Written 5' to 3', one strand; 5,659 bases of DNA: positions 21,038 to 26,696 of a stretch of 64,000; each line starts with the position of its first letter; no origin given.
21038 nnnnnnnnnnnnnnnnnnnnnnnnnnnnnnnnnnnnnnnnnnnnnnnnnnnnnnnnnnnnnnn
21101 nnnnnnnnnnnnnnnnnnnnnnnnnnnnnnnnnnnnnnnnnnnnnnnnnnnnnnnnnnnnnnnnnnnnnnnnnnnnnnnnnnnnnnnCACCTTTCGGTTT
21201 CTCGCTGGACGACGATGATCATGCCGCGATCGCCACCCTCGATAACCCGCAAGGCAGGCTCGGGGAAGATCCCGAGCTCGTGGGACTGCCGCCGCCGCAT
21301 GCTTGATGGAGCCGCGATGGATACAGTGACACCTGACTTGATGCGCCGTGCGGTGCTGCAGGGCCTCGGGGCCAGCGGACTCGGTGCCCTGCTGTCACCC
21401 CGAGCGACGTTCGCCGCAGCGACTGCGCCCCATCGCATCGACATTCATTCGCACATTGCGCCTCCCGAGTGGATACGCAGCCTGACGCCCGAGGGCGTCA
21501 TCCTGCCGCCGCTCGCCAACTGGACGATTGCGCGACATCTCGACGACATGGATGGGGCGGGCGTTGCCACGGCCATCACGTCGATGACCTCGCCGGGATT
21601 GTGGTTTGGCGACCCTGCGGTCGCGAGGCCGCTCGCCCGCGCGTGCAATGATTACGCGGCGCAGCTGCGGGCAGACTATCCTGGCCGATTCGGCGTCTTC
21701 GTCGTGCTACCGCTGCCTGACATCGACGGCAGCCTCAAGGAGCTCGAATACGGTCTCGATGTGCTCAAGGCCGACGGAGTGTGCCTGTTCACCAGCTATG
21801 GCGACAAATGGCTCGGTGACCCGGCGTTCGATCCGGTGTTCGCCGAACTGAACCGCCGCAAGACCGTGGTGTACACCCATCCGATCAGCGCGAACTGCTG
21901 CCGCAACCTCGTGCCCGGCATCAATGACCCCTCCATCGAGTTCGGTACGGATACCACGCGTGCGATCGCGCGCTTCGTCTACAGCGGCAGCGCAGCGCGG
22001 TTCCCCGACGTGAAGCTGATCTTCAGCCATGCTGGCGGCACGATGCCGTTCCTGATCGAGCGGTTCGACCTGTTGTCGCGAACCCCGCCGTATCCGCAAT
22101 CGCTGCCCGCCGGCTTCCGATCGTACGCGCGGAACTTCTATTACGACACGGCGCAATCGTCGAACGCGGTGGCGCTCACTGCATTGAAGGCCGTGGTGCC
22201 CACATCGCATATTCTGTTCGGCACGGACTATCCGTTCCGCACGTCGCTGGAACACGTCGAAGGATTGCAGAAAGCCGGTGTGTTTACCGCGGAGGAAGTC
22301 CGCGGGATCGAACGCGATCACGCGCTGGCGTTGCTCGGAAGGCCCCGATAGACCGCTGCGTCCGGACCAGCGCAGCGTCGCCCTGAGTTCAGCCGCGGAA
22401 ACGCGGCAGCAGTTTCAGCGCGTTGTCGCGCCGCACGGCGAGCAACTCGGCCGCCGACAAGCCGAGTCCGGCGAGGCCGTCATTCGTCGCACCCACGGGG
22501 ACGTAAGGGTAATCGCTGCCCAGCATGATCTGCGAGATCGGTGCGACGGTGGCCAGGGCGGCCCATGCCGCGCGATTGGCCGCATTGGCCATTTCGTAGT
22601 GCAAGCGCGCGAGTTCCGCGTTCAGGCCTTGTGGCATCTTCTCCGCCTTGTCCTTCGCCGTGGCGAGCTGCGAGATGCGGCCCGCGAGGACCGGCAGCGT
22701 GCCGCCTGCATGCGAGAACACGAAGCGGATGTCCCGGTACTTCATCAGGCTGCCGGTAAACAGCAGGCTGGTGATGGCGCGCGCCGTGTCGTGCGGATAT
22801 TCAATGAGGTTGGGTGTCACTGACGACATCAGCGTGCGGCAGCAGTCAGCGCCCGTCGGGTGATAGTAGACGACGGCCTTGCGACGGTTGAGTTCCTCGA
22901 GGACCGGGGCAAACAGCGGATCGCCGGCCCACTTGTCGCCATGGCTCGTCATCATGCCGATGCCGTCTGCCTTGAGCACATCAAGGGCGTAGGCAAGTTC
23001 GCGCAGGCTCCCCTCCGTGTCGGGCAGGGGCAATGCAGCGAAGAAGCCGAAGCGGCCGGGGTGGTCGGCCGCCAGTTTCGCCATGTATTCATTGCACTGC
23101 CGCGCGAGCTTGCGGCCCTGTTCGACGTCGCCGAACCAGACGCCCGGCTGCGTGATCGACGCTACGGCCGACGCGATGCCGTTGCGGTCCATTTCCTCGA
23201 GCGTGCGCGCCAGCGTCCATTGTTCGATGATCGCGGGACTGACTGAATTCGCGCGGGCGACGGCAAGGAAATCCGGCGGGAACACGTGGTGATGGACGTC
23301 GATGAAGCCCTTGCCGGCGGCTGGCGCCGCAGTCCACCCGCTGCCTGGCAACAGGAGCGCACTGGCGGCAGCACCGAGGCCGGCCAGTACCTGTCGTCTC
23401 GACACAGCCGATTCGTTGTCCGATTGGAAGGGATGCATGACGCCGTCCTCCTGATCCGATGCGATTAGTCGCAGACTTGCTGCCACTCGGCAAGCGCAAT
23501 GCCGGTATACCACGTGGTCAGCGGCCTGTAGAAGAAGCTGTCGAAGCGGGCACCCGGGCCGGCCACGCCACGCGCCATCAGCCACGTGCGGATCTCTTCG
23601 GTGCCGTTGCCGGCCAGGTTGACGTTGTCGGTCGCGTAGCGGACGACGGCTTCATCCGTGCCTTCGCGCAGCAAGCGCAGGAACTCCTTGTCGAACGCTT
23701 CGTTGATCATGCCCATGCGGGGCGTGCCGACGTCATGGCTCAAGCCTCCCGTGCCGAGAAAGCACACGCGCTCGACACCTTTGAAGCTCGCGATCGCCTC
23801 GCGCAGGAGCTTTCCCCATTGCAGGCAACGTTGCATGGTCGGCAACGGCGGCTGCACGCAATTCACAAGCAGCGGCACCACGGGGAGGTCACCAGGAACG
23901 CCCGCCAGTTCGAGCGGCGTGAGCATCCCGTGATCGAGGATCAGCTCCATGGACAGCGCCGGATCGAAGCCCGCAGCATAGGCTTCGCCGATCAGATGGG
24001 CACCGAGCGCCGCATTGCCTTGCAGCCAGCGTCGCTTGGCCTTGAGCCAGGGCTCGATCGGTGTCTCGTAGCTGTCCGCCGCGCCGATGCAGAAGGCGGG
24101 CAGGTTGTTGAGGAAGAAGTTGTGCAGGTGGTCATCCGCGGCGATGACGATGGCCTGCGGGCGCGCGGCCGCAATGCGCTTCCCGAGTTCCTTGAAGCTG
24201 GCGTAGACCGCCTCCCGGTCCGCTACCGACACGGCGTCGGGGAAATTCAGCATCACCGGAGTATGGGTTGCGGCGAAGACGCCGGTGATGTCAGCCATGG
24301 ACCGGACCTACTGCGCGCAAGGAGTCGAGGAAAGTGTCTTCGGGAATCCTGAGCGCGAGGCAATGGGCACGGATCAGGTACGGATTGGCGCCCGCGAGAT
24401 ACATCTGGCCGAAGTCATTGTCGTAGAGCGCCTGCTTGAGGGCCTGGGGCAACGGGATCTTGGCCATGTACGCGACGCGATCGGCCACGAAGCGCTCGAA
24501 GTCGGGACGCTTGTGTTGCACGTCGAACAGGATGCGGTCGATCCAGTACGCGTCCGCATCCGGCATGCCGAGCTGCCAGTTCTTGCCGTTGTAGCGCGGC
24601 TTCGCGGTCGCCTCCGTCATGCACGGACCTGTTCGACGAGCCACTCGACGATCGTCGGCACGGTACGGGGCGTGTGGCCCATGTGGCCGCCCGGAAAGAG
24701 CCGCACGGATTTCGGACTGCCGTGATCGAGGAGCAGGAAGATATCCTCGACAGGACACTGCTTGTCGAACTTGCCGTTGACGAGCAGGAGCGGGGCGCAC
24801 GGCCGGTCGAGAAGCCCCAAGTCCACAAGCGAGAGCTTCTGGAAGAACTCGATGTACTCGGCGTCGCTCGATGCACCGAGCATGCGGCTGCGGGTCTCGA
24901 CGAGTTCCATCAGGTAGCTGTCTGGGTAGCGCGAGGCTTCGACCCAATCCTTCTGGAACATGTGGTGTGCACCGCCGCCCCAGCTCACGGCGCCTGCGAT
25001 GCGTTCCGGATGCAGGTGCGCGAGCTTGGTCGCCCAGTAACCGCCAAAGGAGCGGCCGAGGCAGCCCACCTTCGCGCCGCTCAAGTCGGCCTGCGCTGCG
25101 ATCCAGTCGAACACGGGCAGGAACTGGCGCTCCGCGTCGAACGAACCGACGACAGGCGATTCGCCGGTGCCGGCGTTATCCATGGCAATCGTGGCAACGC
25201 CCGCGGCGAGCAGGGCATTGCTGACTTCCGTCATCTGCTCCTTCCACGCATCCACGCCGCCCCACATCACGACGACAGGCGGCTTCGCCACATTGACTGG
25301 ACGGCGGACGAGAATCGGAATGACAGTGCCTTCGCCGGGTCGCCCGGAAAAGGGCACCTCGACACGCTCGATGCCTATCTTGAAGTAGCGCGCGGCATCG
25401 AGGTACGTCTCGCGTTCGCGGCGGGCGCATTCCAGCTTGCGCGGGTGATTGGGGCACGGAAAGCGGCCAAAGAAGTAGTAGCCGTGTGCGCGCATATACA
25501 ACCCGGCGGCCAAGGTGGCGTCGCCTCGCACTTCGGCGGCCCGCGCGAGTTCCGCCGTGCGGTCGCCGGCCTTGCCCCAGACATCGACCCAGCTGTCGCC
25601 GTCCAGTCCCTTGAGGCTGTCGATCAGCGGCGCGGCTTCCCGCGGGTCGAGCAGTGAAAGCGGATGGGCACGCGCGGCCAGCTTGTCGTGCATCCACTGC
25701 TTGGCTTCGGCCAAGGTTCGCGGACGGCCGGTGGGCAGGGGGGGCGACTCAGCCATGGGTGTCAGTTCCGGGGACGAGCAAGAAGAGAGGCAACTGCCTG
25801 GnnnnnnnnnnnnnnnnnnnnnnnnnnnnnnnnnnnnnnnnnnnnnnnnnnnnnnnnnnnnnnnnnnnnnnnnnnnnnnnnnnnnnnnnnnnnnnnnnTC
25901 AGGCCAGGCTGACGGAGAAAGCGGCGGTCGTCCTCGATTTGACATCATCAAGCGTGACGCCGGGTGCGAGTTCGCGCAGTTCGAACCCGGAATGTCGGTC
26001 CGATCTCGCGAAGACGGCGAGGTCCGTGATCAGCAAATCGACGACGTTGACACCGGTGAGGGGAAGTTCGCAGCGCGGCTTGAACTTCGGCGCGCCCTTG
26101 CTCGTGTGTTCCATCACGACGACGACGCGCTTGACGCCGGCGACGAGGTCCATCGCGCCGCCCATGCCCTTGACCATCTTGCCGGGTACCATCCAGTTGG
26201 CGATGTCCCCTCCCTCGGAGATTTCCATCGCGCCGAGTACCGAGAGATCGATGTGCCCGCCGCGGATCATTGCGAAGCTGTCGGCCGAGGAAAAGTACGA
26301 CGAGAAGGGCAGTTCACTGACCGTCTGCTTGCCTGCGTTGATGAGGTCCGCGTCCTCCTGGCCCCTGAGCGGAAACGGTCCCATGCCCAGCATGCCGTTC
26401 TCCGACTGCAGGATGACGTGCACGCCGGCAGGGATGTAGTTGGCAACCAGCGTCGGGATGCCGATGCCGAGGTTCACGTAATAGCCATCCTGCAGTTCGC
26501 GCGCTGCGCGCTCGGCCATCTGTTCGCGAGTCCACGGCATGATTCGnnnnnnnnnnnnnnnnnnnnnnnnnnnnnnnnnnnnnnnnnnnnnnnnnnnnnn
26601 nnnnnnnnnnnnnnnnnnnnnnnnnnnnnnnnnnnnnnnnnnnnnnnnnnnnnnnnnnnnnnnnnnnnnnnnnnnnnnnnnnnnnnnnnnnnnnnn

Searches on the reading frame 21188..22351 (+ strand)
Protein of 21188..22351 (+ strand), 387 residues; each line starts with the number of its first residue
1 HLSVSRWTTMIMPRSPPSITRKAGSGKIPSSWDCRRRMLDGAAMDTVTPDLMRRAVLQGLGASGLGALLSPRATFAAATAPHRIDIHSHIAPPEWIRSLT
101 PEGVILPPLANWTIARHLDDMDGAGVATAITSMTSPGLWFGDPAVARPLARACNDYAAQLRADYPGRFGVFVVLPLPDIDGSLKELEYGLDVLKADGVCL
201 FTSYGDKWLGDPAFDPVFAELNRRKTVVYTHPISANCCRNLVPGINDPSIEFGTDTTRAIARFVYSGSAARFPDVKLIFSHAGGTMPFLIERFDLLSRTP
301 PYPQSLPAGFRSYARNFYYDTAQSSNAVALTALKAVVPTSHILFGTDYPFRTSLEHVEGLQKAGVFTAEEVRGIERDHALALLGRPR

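Call 43: search_protein_families(library=pfam, proteins=[window:21188-22351:+], max_evalue=0.001)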
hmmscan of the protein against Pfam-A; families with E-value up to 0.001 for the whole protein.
window:21188-22351:+ (387 aa): 1 family
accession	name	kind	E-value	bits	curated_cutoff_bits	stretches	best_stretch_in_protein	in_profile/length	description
PF04909.20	Amidohydro_2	-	1.7e-28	100.6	26.4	1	84-384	1-288/289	Amidohydrolase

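Call 84: search_protein_families(library=ncbifam, proteins=[window:21188-22351:+], max_evalue=1e-10)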
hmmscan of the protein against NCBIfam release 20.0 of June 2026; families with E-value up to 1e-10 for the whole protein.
window:21188-22351:+ (387 aa): 0 families

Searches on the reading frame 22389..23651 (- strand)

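Call 43: search_protein_families(library=pfam, proteins=[window:22389-23651:-], max_evalue=0.001)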
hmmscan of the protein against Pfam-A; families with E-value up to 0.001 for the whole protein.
window:22389-23651:- (420 aa): 1 family
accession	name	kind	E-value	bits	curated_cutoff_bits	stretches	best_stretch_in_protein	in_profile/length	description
PF04909.20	Amidohydro_2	-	1.1e-31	111.2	26.4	1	117-416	1-288/289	Amidohydrolase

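Call 84: search_protein_families(library=ncbifam, proteins=[window:22389-23651:-], max_evalue=1e-10)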
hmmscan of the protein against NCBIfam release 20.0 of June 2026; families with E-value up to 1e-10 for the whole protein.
window:22389-23651:- (420 aa): 0 families

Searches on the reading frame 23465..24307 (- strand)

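Call 43: search_protein_families(library=pfam, proteins=[window:23465-24307:-], max_evalue=0.001)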
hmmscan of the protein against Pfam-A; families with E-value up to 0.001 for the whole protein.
window:23465-24307:- (280 aa): 1 family
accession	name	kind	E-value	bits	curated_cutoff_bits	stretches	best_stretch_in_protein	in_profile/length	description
PF02900.23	LigB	-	2e-39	135.7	26.3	1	11-268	3-266/269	Catalytic LigB subunit of aromatic ring-opening dioxygenase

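Call 84: search_protein_families(library=ncbifam, proteins=[window:23465-24307:-], max_evalue=1e-10)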
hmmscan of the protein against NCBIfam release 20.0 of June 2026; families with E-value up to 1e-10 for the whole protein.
window:23465-24307:- (280 aa): 10 families
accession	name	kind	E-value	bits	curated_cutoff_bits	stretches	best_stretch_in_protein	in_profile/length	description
NF009901.0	PRK13364.1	subfamily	2e-48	164.9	290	1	4-251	1-252/279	class III extradiol dioxygenase family protein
NF009902.0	PRK13365.1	subfamily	1.2e-40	139.4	299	1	4-270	1-273/298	class III extradiol dioxygenase family protein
NF009909.0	PRK13370.1-3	subfamily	7e-37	127.4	286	2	10-199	5-185/286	3-carboxyethylcatechol 2,3-dioxygenase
NF009903.0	PRK13366.1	subfamily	1.8e-35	122.6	317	1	4-249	1-251/284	class III extradiol dioxygenase subunit beta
NF009904.0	PRK13367.1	equivalog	4.2e-35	121.6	412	1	4-249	1-251/426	gallate dioxygenase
NF009912.0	PRK13372.1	equivalog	2.8e-33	115.5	837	1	34-249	180-398/443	protocatechuate 4,5-dioxygenase subunit alpha/beta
NF009908.0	PRK13370.1-2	equivalog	6.3e-33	114.5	467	1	14-198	9-186/314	3-carboxyethylcatechol 2,3-dioxygenase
NF009910.0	PRK13370.1-4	equivalog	6.4e-31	107.7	291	1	10-198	5-186/312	3-carboxyethylcatechol 2,3-dioxygenase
NF009913.0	PRK13373.1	equivalog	6e-27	94.8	462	1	4-191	1-192/344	putative dioxygenase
NF009907.0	PRK13370.1-1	equivalog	1.3e-26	93.4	549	1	14-198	9-186/314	3-carboxyethylcatechol 2,3-dioxygenase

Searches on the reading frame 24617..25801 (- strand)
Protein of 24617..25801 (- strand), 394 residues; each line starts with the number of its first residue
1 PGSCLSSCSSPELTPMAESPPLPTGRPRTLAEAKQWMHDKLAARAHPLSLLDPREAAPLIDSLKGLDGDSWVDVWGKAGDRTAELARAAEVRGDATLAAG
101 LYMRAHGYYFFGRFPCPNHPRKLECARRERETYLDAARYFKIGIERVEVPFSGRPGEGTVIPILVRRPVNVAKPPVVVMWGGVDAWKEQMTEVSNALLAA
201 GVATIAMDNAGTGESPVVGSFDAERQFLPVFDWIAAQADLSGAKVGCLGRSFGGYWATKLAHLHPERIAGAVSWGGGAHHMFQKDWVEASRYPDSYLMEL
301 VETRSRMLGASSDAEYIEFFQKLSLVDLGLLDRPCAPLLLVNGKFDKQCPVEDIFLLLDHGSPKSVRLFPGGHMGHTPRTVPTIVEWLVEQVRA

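Call 43: search_protein_families(library=pfam, proteins=[window:24617-25801:-], max_evalue=0.001)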
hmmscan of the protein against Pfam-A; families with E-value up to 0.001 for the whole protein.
window:24617-25801:- (394 aa): 6 families
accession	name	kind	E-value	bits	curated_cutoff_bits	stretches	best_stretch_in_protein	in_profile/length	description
PF06500.17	FrsA-like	-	8.2e-13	48.4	22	1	58-356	84-376/414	Esterase FrsA-like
PF00561.26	Abhydrolase_1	-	1.2e-08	35.4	25.8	1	174-294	1-122/245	alpha/beta hydrolase fold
PF02129.25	Peptidase_S15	-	1.2e-08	35.4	23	1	158-273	2-125/262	X-Pro dipeptidyl-peptidase (S15 family)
PF12146.15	Hydrolase_4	-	4.2e-08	33.2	27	1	177-275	7-108/239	Serine aminopeptidase, S33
PF00326.27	Peptidase_S9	-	4.4e-05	23.5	22.6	1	226-358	47-167/213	Prolyl oligopeptidase family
PF12697.13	Abhydrolase_6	-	0.00045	21.4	26.3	1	181-356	9-188/217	Alpha/beta hydrolase family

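Call 84: search_protein_families(library=ncbifam, proteins=[window:24617-25801:-], max_evalue=1e-10)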
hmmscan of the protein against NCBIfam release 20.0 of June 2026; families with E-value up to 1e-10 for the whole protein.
window:24617-25801:- (394 aa): 1 family
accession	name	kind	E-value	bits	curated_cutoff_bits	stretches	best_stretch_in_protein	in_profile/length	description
NF003460.0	PRK05077.1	equivalog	2.9e-16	59.3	477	1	55-362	81-382/414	esterase FrsA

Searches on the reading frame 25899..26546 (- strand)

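Call 43: search_protein_families(library=pfam, proteins=[window:25899-26546:-], max_evalue=0.001)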
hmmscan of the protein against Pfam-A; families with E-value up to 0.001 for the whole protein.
window:25899-26546:- (215 aa): 1 family
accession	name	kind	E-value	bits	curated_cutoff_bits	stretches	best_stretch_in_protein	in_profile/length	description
PF01144.29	CoA_trans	-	7.2e-47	160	23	1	8-203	2-215/217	Coenzyme A transferase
